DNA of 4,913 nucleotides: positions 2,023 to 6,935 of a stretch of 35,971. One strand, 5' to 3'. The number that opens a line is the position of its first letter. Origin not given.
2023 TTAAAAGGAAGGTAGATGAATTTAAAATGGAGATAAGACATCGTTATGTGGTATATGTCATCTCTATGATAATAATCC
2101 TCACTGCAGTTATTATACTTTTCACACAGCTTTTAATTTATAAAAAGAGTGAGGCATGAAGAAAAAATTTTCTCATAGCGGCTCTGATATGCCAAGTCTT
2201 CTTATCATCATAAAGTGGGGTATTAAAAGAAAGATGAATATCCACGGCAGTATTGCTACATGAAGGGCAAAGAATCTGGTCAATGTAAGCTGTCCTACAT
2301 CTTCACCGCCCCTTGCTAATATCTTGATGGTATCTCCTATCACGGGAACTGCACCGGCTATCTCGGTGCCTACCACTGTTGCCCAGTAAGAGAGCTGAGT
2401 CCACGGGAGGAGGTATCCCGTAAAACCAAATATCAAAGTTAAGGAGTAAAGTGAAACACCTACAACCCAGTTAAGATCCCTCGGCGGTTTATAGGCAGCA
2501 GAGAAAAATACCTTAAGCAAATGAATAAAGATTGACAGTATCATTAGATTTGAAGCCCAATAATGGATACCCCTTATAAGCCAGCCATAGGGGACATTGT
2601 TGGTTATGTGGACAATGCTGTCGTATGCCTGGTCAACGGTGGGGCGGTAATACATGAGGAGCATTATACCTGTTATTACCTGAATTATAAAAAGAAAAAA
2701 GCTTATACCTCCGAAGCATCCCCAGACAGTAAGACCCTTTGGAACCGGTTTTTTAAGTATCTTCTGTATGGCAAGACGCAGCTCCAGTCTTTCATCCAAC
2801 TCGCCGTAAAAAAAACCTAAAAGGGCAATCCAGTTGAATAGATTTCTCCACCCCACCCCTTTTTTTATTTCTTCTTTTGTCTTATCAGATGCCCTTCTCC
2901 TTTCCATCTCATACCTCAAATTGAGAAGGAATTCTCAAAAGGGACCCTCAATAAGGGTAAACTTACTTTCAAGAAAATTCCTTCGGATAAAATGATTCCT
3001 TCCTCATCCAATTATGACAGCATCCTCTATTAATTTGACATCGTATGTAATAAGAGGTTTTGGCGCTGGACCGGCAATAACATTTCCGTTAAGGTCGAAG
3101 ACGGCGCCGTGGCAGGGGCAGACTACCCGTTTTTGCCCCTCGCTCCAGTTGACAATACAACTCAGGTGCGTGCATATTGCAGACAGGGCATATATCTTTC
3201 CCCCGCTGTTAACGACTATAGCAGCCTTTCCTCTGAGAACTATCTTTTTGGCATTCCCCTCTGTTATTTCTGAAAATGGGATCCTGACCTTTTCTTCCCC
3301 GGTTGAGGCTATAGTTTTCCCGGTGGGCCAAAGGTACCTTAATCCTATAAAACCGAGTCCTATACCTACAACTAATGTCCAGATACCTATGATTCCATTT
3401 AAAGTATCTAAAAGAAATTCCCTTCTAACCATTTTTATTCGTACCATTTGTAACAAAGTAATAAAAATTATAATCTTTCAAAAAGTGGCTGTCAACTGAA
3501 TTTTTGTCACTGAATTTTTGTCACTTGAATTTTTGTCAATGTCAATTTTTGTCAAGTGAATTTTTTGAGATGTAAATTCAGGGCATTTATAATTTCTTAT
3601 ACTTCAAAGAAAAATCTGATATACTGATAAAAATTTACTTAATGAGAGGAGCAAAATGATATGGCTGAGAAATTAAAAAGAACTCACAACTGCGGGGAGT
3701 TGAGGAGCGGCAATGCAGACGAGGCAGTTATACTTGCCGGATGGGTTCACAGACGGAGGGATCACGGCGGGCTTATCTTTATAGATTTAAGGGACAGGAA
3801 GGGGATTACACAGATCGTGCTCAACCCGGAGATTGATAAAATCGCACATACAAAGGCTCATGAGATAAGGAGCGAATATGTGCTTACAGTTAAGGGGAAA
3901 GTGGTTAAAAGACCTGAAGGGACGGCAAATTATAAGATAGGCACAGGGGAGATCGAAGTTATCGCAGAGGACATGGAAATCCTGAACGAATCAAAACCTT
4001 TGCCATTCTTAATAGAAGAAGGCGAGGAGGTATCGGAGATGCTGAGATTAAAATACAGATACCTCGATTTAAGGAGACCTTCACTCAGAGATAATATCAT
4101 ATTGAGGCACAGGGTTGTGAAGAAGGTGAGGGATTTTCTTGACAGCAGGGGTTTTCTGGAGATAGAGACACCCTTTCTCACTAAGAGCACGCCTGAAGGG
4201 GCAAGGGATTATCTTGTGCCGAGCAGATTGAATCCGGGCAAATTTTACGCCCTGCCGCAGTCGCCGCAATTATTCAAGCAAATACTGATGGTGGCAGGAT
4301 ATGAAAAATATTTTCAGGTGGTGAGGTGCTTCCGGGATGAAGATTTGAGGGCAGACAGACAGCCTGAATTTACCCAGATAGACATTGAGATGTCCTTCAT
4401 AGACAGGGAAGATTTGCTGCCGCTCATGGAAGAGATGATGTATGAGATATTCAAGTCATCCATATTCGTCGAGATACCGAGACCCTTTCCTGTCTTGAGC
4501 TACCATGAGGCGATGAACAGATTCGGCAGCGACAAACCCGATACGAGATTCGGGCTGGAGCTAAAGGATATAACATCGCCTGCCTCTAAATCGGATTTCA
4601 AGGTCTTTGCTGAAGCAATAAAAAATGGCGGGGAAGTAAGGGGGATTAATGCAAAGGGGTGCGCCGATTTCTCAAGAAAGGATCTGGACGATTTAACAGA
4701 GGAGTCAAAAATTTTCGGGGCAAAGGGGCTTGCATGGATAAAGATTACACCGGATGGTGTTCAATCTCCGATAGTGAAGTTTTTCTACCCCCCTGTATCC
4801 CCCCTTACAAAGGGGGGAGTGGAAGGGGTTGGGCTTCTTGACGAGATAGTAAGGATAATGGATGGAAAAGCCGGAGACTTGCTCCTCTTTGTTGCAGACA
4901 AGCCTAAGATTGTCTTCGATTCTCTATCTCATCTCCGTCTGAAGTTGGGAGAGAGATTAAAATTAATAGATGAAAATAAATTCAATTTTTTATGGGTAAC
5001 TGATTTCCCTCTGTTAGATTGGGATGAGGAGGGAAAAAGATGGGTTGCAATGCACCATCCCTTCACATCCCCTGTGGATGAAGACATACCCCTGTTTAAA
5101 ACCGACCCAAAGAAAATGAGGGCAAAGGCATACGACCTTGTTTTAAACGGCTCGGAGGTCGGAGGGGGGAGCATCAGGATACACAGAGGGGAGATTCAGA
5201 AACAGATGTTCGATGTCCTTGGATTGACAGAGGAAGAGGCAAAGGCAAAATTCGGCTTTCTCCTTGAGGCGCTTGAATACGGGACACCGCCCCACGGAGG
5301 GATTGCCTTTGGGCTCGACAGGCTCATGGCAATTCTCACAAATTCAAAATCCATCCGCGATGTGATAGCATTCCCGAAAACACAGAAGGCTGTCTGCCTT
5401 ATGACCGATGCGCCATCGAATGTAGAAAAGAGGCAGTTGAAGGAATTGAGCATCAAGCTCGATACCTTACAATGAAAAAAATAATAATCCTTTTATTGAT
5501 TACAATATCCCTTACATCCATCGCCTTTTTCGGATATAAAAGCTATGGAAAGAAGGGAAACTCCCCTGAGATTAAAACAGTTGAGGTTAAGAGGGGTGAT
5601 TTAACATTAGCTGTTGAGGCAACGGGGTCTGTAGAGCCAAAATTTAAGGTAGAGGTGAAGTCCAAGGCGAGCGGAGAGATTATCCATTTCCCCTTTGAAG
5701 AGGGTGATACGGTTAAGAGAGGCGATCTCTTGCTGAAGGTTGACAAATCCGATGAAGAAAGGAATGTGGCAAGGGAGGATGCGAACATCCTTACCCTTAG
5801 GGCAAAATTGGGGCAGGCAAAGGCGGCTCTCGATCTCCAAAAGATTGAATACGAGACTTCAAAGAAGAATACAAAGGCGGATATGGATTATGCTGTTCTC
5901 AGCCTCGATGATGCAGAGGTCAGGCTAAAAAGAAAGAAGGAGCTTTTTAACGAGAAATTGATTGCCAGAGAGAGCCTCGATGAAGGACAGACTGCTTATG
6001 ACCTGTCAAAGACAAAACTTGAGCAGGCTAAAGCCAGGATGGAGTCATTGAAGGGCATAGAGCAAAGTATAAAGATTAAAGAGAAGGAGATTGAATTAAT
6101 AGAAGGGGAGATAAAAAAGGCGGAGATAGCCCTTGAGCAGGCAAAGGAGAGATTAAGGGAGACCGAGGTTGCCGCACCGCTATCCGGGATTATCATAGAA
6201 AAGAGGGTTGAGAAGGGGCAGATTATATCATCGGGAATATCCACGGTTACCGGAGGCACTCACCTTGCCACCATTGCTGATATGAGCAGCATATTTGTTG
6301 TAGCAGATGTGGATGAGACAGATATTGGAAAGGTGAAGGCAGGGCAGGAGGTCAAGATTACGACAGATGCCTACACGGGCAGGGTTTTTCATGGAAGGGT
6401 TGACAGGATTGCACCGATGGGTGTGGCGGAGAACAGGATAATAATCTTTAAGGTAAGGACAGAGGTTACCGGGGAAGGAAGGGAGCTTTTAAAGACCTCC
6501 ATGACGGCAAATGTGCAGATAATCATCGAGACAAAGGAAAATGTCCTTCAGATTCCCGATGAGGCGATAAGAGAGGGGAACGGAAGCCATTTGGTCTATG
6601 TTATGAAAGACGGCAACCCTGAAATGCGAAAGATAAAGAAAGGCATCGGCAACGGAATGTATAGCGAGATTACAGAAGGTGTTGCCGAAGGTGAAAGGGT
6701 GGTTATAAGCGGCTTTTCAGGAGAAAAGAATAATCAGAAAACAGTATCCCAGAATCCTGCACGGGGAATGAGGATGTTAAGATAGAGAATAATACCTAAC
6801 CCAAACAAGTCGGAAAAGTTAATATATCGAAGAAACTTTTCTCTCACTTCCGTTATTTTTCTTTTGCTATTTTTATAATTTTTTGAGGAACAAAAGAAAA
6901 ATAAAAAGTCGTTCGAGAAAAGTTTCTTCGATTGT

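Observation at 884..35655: A window-wide vocabulary of heptad-periodic, concentrically nested hairpin repeats fills nearly every gene junction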

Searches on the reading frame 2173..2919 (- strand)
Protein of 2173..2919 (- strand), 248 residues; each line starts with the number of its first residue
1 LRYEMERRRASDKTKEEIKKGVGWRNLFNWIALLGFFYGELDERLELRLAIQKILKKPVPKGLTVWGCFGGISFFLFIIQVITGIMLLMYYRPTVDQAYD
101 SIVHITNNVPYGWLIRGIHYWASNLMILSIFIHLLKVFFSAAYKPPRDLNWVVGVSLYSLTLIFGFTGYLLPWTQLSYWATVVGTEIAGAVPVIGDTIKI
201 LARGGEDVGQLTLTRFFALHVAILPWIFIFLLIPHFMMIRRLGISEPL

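Call 7: search_protein_families(library=pfam, proteins=[window:2173-2919:-])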
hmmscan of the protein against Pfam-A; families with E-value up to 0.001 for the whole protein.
window:2173-2919:- (248 aa): 3 families
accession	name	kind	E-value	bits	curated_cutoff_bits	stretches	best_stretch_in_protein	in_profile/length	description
PF00033.24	Cytochrome_B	-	2.2e-57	194.4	27.2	1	56-242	3-188/189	Cytochrome b/b6/petB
PF13631.11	Cytochrom_B_N_2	-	3.5e-37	128.4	27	1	125-243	2-120/169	Cytochrome b(N-terminal)/b6/petB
PF14358.11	DUF4405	-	4e-06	27.7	26.7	1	73-134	6-62/66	Domain of unknown function (DUF4405)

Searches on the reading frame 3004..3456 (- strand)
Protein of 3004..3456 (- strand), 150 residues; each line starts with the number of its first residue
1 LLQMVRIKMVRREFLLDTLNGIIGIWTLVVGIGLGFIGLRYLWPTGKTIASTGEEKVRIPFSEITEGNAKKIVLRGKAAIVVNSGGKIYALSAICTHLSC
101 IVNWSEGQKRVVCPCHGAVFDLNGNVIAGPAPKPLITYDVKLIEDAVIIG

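Call 7: search_protein_families(library=pfam, proteins=[window:3004-3456:-])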
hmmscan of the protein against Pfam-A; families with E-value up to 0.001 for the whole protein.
window:3004-3456:- (150 aa): 2 families
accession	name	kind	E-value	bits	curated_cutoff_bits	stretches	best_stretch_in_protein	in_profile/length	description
PF00355.32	Rieske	-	2.6e-16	59.8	20.3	1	62-138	9-87/88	Rieske [2Fe-2S] domain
PF13806.12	Rieske_2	-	1.5e-06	28.5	27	1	61-149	8-103/104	Rieske-like [2Fe-2S] domain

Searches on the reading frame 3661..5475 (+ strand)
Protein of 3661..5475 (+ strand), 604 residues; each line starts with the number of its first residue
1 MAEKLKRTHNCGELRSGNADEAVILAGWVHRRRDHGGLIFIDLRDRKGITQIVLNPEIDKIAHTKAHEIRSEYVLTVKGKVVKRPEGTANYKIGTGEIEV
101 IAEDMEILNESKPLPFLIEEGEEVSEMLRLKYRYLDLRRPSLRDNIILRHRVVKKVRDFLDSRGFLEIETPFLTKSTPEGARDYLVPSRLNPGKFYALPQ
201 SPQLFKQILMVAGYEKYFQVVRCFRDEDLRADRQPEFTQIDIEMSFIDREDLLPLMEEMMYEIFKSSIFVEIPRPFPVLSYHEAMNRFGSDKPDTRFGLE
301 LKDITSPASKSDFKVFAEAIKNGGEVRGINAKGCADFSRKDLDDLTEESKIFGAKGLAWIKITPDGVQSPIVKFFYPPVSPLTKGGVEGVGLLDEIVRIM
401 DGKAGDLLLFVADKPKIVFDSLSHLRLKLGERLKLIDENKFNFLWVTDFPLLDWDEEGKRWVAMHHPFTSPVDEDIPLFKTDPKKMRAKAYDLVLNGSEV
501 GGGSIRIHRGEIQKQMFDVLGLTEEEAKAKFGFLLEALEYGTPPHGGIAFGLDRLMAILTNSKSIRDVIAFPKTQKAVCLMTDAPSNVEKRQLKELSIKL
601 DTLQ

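Call 7: search_protein_families(library=pfam, proteins=[window:3661-5475:+])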
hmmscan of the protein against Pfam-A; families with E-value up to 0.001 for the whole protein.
window:3661-5475:+ (604 aa): 3 families
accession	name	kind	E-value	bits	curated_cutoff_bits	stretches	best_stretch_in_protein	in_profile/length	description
PF00152.25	tRNA-synt_2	-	4.8e-127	423.7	25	1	126-575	2-308/308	tRNA synthetases class II (D, K and N)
PF02938.19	GAD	-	1.1e-19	70.9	23.4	1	316-421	1-94/95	GAD domain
PF01336.31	tRNA_anti-codon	-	6e-19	68.2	27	1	23-108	1-75/75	OB-fold nucleic acid binding domain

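Call 10: find_encoding_contigs(protein=window:3661-5475:+, flank=10000, max_places=6)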
Protein window:3661-5475:+ (604 aa): no gene with exactly this product is on record in the collection.

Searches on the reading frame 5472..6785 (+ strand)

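Call 7: search_protein_families(library=pfam, proteins=[window:5472-6785:+])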
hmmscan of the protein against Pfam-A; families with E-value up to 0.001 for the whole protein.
window:5472-6785:+ (437 aa): 5 families
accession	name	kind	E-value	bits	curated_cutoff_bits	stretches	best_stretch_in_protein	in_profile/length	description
PF16576.10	HlyD_D23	-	1.3e-26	93.7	30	1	167-345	40-213/214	Barrel-sandwich domain of CusB or HlyD membrane-fusion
PF13437.12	HlyD_3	-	2.1e-15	57.8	22.2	1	233-333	2-96/106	HlyD family secretion protein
PF12700.13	HlyD_2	-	3.3e-12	46.3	25.1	1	31-380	37-362/416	HlyD family secretion protein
PF07544.18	Med9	-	0.00083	19.8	26.9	0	180-227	32-79/80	RNA polymerase II transcription mediator complex subunit 9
PF00364.28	Biotin_lipoyl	-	0.00092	19.4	22.1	0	34-89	16-72/73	Biotin-requiring enzyme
